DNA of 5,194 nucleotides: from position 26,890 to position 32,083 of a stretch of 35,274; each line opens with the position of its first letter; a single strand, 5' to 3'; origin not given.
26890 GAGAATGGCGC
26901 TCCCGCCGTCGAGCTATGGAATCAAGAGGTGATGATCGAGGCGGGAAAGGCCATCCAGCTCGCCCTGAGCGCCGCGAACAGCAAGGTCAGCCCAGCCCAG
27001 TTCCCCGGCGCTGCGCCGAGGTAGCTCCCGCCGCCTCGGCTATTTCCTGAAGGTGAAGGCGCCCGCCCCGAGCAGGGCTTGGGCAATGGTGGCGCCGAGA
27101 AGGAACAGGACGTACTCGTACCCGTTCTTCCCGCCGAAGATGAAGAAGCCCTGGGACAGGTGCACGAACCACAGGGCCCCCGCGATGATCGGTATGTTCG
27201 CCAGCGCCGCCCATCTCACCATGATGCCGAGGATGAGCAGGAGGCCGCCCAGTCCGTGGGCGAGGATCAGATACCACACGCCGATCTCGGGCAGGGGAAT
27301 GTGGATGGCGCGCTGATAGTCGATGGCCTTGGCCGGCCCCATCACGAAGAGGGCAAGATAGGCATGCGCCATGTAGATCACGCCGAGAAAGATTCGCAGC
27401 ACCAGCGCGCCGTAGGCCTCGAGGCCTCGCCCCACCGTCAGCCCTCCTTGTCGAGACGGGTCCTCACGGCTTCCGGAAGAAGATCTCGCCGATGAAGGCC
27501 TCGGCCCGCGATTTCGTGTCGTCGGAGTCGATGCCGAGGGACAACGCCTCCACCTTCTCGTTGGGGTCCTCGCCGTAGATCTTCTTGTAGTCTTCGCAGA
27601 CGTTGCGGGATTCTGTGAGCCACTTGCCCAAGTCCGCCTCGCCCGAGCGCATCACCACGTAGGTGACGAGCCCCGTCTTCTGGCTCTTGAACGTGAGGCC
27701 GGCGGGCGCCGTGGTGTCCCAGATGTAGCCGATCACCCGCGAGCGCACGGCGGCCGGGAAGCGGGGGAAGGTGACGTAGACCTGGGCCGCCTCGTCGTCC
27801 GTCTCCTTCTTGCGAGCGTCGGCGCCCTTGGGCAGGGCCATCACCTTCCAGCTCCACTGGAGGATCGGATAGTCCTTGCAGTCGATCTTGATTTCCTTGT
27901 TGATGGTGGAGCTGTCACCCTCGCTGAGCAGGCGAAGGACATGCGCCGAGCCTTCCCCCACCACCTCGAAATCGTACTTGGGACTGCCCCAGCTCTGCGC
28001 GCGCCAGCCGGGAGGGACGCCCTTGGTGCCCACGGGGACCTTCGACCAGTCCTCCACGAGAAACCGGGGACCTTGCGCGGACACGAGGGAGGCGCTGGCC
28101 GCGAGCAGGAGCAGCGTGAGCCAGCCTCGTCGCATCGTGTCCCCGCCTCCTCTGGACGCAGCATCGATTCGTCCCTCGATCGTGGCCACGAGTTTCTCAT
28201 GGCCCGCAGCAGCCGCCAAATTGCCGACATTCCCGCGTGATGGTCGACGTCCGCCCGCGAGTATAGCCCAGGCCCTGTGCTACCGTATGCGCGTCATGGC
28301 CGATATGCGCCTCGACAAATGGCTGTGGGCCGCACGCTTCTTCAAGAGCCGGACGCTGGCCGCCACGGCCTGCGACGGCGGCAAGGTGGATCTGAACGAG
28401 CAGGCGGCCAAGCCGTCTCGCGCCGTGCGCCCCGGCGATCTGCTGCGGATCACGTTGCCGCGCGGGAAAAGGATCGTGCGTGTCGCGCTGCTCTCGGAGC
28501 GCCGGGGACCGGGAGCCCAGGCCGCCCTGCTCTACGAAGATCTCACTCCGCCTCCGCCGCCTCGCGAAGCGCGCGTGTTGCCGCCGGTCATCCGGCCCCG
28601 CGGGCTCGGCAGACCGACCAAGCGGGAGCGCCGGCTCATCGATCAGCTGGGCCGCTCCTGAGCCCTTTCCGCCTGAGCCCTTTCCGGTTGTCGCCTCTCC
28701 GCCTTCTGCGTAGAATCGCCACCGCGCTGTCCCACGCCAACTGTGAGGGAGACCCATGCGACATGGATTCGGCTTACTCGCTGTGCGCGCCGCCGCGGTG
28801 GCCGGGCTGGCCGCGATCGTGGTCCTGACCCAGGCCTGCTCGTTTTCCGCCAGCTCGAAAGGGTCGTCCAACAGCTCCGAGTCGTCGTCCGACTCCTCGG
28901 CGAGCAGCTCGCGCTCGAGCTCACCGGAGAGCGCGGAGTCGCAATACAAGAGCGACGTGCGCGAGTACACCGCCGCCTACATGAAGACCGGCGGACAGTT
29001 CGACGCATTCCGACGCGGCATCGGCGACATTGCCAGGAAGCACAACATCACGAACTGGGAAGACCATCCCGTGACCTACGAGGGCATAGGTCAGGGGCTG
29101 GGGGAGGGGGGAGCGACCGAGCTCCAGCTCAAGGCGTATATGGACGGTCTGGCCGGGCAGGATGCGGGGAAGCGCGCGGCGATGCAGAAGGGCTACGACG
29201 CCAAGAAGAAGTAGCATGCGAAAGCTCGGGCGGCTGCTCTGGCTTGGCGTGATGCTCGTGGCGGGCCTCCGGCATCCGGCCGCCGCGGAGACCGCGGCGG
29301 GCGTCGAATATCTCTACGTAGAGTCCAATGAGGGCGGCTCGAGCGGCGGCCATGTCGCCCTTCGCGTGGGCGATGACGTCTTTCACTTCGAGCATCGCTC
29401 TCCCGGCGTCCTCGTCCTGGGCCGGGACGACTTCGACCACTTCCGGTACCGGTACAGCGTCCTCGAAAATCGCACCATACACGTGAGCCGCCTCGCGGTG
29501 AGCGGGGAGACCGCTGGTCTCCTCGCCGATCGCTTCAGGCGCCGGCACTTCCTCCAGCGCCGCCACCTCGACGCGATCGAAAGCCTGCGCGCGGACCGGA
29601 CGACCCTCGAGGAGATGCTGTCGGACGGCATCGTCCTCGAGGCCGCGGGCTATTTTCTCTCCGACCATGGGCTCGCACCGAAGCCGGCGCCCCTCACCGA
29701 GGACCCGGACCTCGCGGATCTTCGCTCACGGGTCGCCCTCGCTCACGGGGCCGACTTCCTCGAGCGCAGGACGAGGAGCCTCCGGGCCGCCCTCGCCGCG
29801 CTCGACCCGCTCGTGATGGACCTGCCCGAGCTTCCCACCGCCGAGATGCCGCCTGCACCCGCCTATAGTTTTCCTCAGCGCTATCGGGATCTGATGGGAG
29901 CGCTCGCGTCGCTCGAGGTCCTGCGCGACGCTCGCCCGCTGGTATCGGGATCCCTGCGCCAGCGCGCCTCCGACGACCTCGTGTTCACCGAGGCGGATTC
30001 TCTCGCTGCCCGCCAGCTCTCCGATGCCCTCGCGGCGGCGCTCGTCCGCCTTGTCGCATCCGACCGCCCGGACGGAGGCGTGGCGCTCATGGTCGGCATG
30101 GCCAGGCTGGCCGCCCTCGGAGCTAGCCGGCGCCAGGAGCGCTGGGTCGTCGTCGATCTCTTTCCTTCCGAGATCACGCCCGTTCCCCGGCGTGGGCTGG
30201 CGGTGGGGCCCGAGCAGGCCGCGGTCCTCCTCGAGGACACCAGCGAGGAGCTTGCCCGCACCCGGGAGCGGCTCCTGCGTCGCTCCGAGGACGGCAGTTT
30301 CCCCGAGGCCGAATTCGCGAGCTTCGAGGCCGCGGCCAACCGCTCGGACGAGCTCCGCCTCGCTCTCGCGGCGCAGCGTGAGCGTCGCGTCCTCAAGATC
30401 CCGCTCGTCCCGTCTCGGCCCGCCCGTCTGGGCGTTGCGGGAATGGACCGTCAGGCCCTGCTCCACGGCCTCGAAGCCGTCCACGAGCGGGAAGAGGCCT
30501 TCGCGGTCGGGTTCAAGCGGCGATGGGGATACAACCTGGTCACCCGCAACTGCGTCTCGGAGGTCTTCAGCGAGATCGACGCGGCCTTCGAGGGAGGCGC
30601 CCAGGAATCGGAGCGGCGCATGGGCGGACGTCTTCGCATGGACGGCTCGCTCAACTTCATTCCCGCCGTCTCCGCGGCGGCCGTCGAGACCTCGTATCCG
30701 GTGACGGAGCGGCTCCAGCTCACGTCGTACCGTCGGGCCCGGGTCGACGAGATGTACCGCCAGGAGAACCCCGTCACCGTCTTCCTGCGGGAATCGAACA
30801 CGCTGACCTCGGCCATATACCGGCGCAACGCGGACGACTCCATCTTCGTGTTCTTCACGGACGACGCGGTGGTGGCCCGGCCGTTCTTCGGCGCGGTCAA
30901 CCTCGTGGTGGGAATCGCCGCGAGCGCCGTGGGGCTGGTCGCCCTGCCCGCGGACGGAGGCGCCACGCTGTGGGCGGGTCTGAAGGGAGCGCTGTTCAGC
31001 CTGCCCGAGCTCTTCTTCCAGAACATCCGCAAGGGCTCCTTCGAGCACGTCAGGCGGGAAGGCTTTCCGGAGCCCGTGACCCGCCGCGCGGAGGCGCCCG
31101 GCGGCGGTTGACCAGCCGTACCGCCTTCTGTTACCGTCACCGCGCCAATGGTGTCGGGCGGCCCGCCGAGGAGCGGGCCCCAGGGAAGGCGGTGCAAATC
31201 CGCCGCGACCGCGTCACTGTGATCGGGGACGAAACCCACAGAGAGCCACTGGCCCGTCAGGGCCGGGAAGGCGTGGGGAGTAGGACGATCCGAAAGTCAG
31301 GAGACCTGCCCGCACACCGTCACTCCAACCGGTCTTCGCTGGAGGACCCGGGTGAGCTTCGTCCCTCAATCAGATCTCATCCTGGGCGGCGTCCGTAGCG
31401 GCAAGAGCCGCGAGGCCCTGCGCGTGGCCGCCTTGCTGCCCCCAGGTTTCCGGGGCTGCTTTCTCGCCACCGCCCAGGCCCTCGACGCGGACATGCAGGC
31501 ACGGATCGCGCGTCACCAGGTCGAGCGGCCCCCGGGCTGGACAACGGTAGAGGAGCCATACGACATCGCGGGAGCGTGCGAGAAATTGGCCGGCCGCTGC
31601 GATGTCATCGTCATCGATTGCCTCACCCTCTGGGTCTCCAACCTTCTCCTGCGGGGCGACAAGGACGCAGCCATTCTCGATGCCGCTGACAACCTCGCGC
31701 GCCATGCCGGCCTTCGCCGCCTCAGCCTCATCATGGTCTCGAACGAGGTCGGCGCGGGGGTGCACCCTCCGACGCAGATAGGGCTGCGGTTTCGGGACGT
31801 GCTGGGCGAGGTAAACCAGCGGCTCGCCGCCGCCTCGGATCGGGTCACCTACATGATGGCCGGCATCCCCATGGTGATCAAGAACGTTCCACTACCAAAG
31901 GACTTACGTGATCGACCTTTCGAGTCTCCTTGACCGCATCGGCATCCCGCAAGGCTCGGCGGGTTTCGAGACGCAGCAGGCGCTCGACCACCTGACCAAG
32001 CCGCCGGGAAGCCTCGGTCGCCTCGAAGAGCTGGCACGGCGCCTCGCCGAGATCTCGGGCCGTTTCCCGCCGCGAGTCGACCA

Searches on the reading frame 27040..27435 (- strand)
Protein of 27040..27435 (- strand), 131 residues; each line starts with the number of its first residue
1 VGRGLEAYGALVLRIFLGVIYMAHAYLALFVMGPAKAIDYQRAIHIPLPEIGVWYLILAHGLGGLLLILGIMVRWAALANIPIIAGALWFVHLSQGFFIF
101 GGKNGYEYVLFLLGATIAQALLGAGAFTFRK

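Call 9: search_protein_families(library=pfam, proteins=[window:27040-27435:-], max_evalue=0.001)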
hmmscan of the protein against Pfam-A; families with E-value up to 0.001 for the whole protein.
window:27040-27435:- (131 aa): 1 family
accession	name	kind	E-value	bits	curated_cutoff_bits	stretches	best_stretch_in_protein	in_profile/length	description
PF07681.17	DoxX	-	9.7e-15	55.4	23.6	1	9-92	1-84/85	DoxX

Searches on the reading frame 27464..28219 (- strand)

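Call 10: search_protein_families(library=pfam, proteins=[window:27464-28219:-], max_evalue=0.001)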
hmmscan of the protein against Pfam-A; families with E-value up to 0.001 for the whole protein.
window:27464-28219:- (251 aa): 1 family
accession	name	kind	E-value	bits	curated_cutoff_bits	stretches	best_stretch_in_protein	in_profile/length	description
PF11249.13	DUF3047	-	2.8e-41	141.7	27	1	71-246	2-197/198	Protein of unknown function (DUF3047)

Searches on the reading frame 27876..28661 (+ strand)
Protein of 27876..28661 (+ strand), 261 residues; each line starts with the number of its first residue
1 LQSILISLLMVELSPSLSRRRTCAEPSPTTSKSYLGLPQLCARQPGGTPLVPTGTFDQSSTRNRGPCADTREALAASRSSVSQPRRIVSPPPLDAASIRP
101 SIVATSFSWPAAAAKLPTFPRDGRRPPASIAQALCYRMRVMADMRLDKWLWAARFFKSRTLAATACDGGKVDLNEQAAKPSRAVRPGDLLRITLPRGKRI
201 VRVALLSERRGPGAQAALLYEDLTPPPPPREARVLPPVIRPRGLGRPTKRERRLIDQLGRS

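Call 10: search_protein_families(library=pfam, proteins=[window:27876-28661:+], max_evalue=0.001)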
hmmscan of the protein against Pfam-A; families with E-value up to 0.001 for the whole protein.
window:27876-28661:+ (261 aa): 1 family
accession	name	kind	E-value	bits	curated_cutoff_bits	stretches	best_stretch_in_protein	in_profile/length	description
PF01479.30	S4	-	4.9e-10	39.4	22.8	1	144-189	1-47/48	S4 domain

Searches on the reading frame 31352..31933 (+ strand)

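Call 10: search_protein_families(library=pfam, proteins=[window:31352-31933:+], max_evalue=0.001)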
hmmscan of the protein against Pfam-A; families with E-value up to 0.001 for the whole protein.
window:31352-31933:+ (193 aa): 1 family
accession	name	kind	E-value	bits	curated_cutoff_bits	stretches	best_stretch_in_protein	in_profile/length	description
PF02283.22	CobU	-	3.3e-51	173.6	27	1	9-176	2-168/168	Cobinamide kinase / cobinamide phosphate guanyltransferase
